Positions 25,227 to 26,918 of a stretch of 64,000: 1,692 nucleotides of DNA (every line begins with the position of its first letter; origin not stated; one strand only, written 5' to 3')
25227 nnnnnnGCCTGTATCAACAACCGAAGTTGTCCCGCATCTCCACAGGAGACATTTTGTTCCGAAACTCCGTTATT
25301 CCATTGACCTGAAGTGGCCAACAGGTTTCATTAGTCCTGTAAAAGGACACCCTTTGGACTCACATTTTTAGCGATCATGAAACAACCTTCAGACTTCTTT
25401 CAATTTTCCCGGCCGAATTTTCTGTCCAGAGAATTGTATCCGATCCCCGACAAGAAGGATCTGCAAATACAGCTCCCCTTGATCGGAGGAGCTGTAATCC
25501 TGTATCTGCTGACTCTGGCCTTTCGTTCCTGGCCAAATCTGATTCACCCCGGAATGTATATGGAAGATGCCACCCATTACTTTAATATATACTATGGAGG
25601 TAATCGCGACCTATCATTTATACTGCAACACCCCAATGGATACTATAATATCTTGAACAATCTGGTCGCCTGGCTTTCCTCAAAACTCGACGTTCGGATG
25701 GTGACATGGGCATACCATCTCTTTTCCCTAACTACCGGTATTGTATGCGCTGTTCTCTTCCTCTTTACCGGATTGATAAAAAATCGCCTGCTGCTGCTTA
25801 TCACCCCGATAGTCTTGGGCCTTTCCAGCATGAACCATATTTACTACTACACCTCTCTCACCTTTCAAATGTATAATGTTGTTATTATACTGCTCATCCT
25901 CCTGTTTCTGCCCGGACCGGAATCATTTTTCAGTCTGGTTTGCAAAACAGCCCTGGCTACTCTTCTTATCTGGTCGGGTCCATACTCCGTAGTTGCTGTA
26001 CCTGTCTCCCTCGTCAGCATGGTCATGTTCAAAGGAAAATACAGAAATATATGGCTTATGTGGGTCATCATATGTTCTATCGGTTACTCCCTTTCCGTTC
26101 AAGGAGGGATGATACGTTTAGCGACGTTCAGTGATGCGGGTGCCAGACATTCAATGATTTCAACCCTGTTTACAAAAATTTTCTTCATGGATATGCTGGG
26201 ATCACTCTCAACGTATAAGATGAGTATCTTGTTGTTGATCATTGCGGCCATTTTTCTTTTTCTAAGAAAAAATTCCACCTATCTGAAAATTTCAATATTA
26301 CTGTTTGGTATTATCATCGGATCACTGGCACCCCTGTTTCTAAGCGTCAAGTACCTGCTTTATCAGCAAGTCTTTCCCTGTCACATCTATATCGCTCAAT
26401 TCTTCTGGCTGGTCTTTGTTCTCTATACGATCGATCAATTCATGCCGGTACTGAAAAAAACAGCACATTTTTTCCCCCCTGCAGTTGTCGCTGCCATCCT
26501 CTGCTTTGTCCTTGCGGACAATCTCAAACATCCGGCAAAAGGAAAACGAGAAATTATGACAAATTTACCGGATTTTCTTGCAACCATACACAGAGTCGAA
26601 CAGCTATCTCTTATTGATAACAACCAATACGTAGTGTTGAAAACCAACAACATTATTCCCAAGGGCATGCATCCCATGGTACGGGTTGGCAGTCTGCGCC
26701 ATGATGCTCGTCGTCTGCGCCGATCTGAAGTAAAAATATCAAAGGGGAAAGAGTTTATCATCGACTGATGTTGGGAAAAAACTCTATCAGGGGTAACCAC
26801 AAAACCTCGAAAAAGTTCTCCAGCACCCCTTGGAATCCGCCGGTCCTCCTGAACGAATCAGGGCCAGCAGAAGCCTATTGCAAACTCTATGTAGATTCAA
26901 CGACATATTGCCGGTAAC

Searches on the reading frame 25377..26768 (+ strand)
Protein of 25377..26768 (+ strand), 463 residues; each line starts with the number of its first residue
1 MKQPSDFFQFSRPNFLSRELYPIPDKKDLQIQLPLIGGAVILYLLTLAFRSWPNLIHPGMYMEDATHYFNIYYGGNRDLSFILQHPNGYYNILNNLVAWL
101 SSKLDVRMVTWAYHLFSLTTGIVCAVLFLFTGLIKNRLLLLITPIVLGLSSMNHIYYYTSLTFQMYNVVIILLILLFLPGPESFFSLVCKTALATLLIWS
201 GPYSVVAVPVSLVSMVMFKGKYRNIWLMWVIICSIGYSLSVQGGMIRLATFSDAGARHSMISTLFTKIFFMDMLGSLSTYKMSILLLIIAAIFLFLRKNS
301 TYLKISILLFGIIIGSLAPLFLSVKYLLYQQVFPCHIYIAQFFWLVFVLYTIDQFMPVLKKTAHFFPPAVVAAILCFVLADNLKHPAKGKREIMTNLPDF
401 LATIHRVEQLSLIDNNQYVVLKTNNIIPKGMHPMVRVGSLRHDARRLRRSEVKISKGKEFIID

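Call 3: search_protein_families(library=pfam, proteins=[window:25377-26768:+], max_evalue=0.01)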
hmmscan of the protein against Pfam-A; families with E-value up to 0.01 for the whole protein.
window:25377-26768:+ (463 aa): 0 families

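Call 5: search_protein_families(library=ncbifam, proteins=[window:25377-26768:+], max_evalue=1)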
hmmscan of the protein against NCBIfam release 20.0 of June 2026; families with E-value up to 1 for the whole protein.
window:25377-26768:+ (463 aa): 0 families

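Call 8: search_protein_families(library=pfam, proteins=[window:25377-26768:+], max_evalue=10)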
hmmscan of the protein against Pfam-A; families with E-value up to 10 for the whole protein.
window:25377-26768:+ (463 aa): 0 families

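Call 11: find_homologous_proteins(query=window:25377-26768:+)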
Query window:25377-26768:+ (463 aa): 118 proteins with E <= 0.001 among 8000 candidates.
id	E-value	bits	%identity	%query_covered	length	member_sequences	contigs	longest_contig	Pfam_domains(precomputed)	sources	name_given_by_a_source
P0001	0.0e+0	1022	99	100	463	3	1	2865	-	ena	-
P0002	1.2e-244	831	81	100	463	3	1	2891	-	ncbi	-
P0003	3.2e-151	523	53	100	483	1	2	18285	-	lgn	-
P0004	1.6e-150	520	55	97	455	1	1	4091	-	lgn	-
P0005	9.4e-150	518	54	97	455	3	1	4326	-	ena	-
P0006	2.4e-144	500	54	92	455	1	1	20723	-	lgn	-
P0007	1.7e-140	487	53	93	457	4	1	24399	-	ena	-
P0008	9.0e-140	485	53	94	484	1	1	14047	-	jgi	jgi:hypothetical protein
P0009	8.7e-138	478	52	95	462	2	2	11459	-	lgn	-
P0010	1.1e-137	478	53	92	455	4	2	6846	-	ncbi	-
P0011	3.0e-137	477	51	97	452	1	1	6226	-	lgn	-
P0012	3.6e-137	476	52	92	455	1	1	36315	-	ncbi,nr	ncbi:MAG: hypothetical protein KJ630_18380 [Proteobacteria bacterium]|nr:hypothetical protein [Pseud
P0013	1.9e-136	474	53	89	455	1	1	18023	-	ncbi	-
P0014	1.4e-135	471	50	97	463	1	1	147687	-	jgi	jgi:hypothetical protein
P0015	1.8e-134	467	49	99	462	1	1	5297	-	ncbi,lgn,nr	ncbi:MAG: hypothetical protein IH612_15765 [Desulfofustis sp.]|nr:hypothetical protein [Desulfofusti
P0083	7.8e-82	294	40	87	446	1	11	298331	-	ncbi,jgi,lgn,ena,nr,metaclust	ncbi:MAG: hypothetical protein VR65_13055 [Desulfobulbaceae bacterium BRH_c16a]|nr:MAG: hypothetical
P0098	1.6e-78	283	37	87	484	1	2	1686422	-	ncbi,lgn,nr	ncbi:MAG: hypothetical protein OEL83_05675 [Desulforhopalus sp.]|nr:hypothetical protein [Desulforho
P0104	5.1e-77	278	38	86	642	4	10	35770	-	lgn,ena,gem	-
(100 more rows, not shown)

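Call 19: search_solved_structures(query=A1, max_evalue=10, show_alignments=2)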
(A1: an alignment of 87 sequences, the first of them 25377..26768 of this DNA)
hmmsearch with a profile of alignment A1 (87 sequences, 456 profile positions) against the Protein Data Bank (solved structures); distinct sequences matched with E-value up to 10: 2.
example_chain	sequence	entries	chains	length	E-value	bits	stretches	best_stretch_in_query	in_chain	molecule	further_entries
6lul_B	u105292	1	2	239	0.17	13.6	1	346-437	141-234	Respiratory supercomplex factor 2, mitochondrial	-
7oya_T1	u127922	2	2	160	0.46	12.2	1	384-443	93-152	60S ribosomal protein L21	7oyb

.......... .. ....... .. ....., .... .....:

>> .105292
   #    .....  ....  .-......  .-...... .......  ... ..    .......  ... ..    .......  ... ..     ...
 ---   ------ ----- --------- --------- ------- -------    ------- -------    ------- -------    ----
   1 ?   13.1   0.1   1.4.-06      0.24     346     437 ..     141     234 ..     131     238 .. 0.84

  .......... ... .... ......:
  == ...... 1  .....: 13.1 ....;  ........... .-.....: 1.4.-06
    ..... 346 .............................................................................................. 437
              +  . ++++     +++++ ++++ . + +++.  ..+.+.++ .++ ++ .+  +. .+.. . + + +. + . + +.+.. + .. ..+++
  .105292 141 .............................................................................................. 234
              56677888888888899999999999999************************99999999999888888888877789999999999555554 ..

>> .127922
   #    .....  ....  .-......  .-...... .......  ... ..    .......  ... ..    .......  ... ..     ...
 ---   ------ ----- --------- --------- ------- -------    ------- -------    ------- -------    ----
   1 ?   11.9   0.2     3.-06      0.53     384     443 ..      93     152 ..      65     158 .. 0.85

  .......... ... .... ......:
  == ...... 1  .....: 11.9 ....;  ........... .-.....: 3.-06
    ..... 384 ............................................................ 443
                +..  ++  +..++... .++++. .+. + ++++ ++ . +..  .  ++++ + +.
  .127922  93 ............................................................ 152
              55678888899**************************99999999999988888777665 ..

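Call 34: predict_structure(alignment_id=A1)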
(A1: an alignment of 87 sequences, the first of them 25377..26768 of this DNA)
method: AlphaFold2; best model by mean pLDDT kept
length: 463 residues; sequences in the alignment: 87
mean_pLDDT: 94.7   pTM: 0.93
mean pLDDT of the five models: 94.7, 94.1, 94.0, 93.9, 93.9
residues with pLDDT >= 90: 426; 70-90: 23; 50-70: 4; < 50: 10
segments of 3 or more residues with pLDDT < 50: 1-10
pLDDT, mean of each block of 10 residues (from residue 1): 46 77 93 98 98 97 94 96 92 98 98 98 98 97 98 96 97 97 97 98 96 97 97 96 83 95 98 97 98 97 98 97 91 96 99 96 96 98 97 96 98 98 89 96 97 97 94
secondary structure, 60 per line:
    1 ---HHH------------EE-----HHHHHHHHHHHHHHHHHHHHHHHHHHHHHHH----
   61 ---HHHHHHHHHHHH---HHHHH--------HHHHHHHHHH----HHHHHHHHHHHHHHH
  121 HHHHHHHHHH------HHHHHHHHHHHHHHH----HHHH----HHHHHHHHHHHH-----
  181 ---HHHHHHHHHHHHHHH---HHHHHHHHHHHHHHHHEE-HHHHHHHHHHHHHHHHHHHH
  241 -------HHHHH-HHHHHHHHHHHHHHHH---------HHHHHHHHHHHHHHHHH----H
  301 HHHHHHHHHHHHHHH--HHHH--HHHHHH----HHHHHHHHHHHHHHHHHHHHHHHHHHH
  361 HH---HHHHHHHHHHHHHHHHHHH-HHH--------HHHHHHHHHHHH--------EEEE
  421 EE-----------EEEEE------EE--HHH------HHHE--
elements in order: H26-56 H64-75 H79-83 H92-101 H106-130 H137-151 H156-159 H164-175 H184-198 H202-217 H221-240 H248-252 H254-269 H279-295 H300-315 H318-321 H324-329 H334-362 H366-384 H397-408 E417-422 E434-438

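Call 36: fold_search(model_id=the predicted structure, library=pdb)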
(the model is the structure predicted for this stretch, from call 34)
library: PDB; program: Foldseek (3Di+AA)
matches with E <= 10: 130; with E <= 0.001: 0
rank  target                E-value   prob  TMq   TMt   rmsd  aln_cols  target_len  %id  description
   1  6s7o_A                1.2e-01  0.92  0.39  0.30  13.4       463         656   10  Cryo-EM structure of human oligosaccharyltransferase complex OST-A (released 2019-12-18)
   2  8if8_C                2.3e-01  0.80  0.38  0.31  15.4       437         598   11  Arabinosyltransferase AftA (released 2023-05-31)
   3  6gxc_A                2.7e-01  0.87  0.41  0.30  12.7       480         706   12  Bacterial oligosaccharyltransferase PglB in complex with an inhibitory peptide and a reactive lipid-linked oligosaccha (released 2018-11-14)
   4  6w98_A                5.6e-01  0.44  0.36  0.16  13.8       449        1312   13  Single-Particle Cryo-EM Structure of Arabinofuranosyltransferase AftD from Mycobacteria (released 2020-05-13)
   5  6wby                  5.9e-01  0.25  0.25  0.12  15.1       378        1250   14  Single-Particle Cryo-EM Structure of Arabinofuranosyltransferase AftD from Mycobacteria, Mutant R1389S Class 2 (released 2020-05-13)
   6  8if8_B                6.7e-01  0.41  0.33  0.27  16.3       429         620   12  Arabinosyltransferase AftA (released 2023-05-31)
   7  5ezm                  8.8e-01  0.51  0.36  0.32  13.1       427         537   12  Crystal Structure of ArnT from Cupriavidus metallidurans in the apo state (released 2016-02-17)
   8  8wre_A                1.1e+00  0.08  0.16  0.18  23.7       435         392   14  Human VMAT2 in complex with dopamine (released 2024-09-25)
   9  6raf_B                1.1e+00  0.07  0.13  0.12  27.4       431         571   10  Heterodimeric ABC exporter TmrAB in inward-facing narrow conformation under turnover conditions (released 2019-07-31)
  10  6fn4_A                1.1e+00  0.07  0.14  0.07  31.4       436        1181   10  Apo form of UIC2 Fab complex of human-mouse chimeric ABCB1 (ABCB1HM) (released 2018-02-21)
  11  3waj                  1.3e+00  0.38  0.36  0.23  16.5       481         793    9  Crystal structure of the Archaeoglobus fulgidus oligosaccharyltransferase (O29867_ARCFU) complex with Zn and sulfate (released 2013-10-30)
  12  8wlk                  1.4e+00  0.03  0.10  0.11  22.8       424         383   11  Cryo-EM structure of human VMAT2 in presence of Tetrabenazine, determined in an outward-facing conformation (released 2024-06-12)
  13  7uzq_K                1.5e+00  0.06  0.15  0.17  18.4       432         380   13  Local refinement of RhAG-RhCE-ANK1(AR1-5), from consensus refinement of all classes (released 2022-07-20)
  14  8v81                  1.5e+00  0.03  0.10  0.05  28.8       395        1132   13  Phosphorylated, ATP-bound, inhibitor 172-bound E1371Q human cystic fibrosis transmembrane conductance regulator (released 2024-07-17)
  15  6tq4_B                1.7e+00  0.08  0.15  0.20  20.3       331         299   12  Crystal structure of the Orexin-1 receptor in complex with Compound 16 (released 2020-01-01)
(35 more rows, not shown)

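Call 53: search_protein_representatives(alignment_id=A1)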
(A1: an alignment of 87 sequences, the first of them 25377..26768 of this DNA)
Query: 87 sequences, 456 profile positions. Proteins with E-value up to 0.001 (for the whole library): 769; up to 1e-10: 180; up to 1e-30: 91. The best 150 are listed.
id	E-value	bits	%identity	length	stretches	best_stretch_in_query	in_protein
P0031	7.7e-178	608.1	-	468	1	11-449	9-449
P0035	1.4e-176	604.0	-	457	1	6-450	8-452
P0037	6.0e-169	578.8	-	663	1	16-455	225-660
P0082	1.0e-167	574.8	-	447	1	2-447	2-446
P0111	1.7e-166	570.8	-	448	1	7-448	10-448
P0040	2.3e-164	563.7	-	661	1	31-451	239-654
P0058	7.9e-161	552.0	-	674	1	12-450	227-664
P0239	2.9e-153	527.1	-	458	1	7-442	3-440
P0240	7.8e-153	525.7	-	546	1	29-450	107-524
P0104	1.3e-151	521.6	-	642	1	15-448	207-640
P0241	1.6e-150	518.1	-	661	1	15-455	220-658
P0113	1.9e-149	514.5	-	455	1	29-447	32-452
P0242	6.6e-142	489.7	-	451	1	15-447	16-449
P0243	4.5e-141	486.9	-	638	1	27-444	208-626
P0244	5.3e-141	486.7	-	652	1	12-444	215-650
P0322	1.6e-22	96.1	-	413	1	33-410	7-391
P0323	1.7e-22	96.0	-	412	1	29-371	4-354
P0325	2.6e-22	95.4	-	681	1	35-375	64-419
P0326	4.0e-22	94.8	-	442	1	31-416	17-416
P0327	4.5e-22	94.7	-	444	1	29-405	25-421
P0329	4.4e-21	91.4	-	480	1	31-410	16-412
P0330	5.5e-20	87.8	-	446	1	22-407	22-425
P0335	5.8e-19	84.4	-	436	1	32-408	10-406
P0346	6.3e-16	74.4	-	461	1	26-404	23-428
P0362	6.8e-14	67.7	-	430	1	38-430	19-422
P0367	1.2e-13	66.8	-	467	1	27-409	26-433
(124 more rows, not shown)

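Call 54: search_protein_families(library=pfam, proteins=[P0322, P0323, P0326, P0327, P0329, P0330, P0335, P0346, P0362, P0367], max_evalue=1)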
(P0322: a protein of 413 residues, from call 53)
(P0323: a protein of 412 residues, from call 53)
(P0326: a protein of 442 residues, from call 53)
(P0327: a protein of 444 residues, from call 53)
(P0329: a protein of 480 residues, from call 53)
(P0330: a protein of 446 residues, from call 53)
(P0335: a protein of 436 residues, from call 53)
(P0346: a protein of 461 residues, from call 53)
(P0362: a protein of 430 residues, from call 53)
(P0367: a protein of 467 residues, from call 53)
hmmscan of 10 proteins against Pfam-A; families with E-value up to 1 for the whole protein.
P0322 (413 aa): 0 families

P0323 (412 aa): 1 family
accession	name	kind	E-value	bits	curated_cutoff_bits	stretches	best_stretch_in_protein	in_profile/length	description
PF18049.7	DNA_pol_P_Exo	-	0.0031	17.5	27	1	53-90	139-174/219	DNA polymerase nu pseudo-exo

P0326 (442 aa): 0 families

P0327 (444 aa): 0 families

P0329 (480 aa): 0 families

P0330 (446 aa): 0 families

P0335 (436 aa): 0 families

P0346 (461 aa): 0 families

P0362 (430 aa): 0 families

P0367 (467 aa): 2 families
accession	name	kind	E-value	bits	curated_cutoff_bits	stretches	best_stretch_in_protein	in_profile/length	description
PF23480.1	YGL204C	-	0.047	14.6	27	1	109-174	25-89/101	YGL204C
PF15055.12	DMAC1_Dmo2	-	0.31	11.7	27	1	291-323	7-39/47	DMAC1/Dmo2-like domain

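Call 55: list_cluster_members(proteins=[P0322, P0326, P0327, P0329, P0330, P0335, P0346, P0362, P0367, P0325])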
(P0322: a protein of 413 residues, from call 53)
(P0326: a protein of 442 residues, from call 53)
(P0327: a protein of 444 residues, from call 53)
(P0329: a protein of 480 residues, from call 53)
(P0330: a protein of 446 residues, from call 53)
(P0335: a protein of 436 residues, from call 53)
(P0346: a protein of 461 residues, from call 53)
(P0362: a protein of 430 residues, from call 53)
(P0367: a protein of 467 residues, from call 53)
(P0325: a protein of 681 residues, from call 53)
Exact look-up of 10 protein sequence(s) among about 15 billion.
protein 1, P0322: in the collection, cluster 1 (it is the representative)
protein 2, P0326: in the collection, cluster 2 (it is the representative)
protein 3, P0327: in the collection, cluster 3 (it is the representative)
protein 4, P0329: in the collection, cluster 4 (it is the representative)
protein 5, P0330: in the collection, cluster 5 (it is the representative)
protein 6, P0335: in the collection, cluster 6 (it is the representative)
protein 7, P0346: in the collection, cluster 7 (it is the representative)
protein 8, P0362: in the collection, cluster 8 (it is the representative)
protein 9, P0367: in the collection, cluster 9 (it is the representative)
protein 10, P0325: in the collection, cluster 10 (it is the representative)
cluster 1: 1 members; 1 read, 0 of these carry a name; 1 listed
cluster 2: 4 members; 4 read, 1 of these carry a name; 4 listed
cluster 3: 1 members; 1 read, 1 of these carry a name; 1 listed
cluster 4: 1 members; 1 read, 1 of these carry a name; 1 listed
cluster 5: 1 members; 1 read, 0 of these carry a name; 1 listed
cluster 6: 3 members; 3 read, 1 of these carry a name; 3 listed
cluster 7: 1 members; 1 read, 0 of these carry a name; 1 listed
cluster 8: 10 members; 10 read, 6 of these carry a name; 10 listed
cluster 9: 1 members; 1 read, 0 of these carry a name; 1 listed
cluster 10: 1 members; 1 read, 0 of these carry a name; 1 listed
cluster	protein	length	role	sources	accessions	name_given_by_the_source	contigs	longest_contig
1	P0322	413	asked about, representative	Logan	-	-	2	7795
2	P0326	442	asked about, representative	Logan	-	-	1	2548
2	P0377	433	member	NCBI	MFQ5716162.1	MAG: hypothetical protein ACE5GQ_03570 [Nitrospinales bacterium]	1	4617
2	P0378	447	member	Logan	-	-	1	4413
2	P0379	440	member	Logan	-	-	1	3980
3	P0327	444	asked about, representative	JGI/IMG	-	hypothetical protein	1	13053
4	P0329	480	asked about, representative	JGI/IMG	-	hypothetical protein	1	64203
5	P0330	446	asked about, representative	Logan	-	-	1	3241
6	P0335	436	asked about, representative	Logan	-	-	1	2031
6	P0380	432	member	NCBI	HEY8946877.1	MAG TPA: hypothetical protein VIM73_21690 [Polyangiaceae bacterium]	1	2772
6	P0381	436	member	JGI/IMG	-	-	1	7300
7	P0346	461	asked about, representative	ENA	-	-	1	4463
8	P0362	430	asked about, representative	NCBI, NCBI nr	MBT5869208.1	MAG: hypothetical protein HOH38_10260 [Nitrospinaceae bacterium] | hypothetical protein [Nitrospinaceae bacterium]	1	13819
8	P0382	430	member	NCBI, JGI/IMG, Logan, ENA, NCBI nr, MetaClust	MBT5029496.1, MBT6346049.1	MAG: hypothetical protein HOM97_13965 [Nitrospina sp.] | hypothetical protein [Nitrospina sp.] | \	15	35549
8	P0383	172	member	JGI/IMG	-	hypothetical protein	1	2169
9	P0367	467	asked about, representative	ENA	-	-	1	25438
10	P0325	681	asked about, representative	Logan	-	-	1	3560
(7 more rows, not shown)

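Call 57: find_encoding_contigs(protein=P0083, flank=10000, max_places=1)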
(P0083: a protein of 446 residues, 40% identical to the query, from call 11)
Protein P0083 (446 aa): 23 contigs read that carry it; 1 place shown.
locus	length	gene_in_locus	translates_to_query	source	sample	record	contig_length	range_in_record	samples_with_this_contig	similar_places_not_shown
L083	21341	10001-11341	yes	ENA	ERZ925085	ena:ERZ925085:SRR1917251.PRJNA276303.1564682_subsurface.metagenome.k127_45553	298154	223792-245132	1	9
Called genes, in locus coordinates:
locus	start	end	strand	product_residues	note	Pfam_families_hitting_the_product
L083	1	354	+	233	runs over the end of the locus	PF00535:Glycos_transf_2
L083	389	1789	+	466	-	PF00483:NTP_transferase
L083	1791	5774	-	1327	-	-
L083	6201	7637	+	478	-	PF03062:MBOAT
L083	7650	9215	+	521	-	PF16822:ALGX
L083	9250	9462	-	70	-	-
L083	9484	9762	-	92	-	-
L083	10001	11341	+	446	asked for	-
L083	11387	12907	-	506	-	PF00535:Glycos_transf_2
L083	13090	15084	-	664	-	PF00999:Na_H_Exchanger, PF02254:TrkA_N, PF02080:TrkA_C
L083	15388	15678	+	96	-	PF07561:DUF1540 (weak)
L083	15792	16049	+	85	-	-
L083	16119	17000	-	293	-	PF12797:Fer4_2 (faint), PF12838:Fer4_7 (weak), PF13484:Fer4_16 (faint), PF14697:Fer4_21 (faint), PF00037:Fer4 (weak), PF13237:Fer4_10 (weak), PF12838:Fer4_7, PF13187:Fer4_9 (weak)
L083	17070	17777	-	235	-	PF02613:Nitrate_red_del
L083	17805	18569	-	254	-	PF12797:Fer4_2 (weak), PF13237:Fer4_10 (weak), PF13247:Fer4_11, PF12838:Fer4_7 (weak), PF13187:Fer4_9 (weak), PF12797:Fer4_2 (weak), PF00037:Fer4 (weak), PF13247:Fer4_11 (weak), +4 more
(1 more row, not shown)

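Call 58: find_encoding_contigs(protein=P0098, flank=10000, max_places=1)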
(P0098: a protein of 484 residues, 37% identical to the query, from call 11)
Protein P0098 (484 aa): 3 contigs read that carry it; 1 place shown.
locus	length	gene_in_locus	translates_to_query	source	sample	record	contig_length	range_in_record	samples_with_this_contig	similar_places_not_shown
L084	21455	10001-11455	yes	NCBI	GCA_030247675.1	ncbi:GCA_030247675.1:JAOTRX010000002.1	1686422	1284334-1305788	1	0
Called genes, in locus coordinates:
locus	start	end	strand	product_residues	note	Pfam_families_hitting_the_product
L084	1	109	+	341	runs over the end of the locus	PF16822:ALGX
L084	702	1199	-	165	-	PF00578:AhpC-TSA, PF08534:Redoxin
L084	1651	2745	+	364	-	PF01966:HD, PF13286:HD_assoc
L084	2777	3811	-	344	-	PF25182:NonGDSL (weak), PF00657:Lipase_GDSL, PF13472:Lipase_GDSL_2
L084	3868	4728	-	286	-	-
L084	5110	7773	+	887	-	PF00133:tRNA-synt_1, PF09334:tRNA-synt_1g, PF13603:tRNA-synt_1_2 (faint), PF08264:Anticodon_1, PF10458:Val_tRNA-synt_C (weak)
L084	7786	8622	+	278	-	PF02749:QRPTase_N, PF01729:QRPTase_C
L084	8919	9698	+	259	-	-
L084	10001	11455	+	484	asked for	-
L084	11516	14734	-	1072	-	PF00072:Response_reg, PF13426:PAS_9, PF08447:PAS_3, PF00989:PAS, PF08448:PAS_4, PF13426:PAS_9, PF00512:HisKA, PF02518:HATPase_c, +2 more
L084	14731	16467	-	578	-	PF13493:DUF4118, PF00512:HisKA, PF02518:HATPase_c, PF00072:Response_reg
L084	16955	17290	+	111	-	-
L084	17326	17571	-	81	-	-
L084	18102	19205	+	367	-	-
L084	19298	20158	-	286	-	-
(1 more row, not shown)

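Call 59: find_encoding_contigs(protein=P0104, flank=10000, max_places=1)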
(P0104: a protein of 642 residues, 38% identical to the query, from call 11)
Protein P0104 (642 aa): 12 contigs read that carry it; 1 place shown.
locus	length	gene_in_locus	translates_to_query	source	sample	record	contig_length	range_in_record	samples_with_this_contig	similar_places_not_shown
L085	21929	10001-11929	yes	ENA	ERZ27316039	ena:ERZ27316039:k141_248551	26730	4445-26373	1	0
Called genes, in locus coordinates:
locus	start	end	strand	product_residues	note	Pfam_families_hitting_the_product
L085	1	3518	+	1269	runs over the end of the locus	PF04563:RNA_pol_Rpb2_1, PF04561:RNA_pol_Rpb2_2, PF04565:RNA_pol_Rpb2_3, PF10385:RNA_pol_Rpb2_45, PF00562:RNA_pol_Rpb2_6, PF04560:RNA_pol_Rpb2_7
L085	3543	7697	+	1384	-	PF04997:RNA_pol_Rpb1_1, PF00623:RNA_pol_Rpb1_2, PF01333:Apocytochr_F_C (faint), PF04983:RNA_pol_Rpb1_3, PF05000:RNA_pol_Rpb1_4, PF04998:RNA_pol_Rpb1_5, PF21668:RPOC_hybrid (faint)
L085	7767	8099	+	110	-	-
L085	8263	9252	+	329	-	PF00535:Glycos_transf_2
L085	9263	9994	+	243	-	PF00535:Glycos_transf_2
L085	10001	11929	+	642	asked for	-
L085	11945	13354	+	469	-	PF03062:MBOAT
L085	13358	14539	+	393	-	PF16822:ALGX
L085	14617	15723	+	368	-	PF00180:Iso_dh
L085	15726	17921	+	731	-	PF03104:DNA_pol_B_exo1, PF00136:DNA_pol_B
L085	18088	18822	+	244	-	PF01346:FKBP_N, PF00254:FKBP_C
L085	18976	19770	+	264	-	PF02811:PHP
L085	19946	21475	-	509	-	PF04675:DNA_ligase_A_N, PF01068:DNA_ligase_A_M, PF04679:DNA_ligase_A_C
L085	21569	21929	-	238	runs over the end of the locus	?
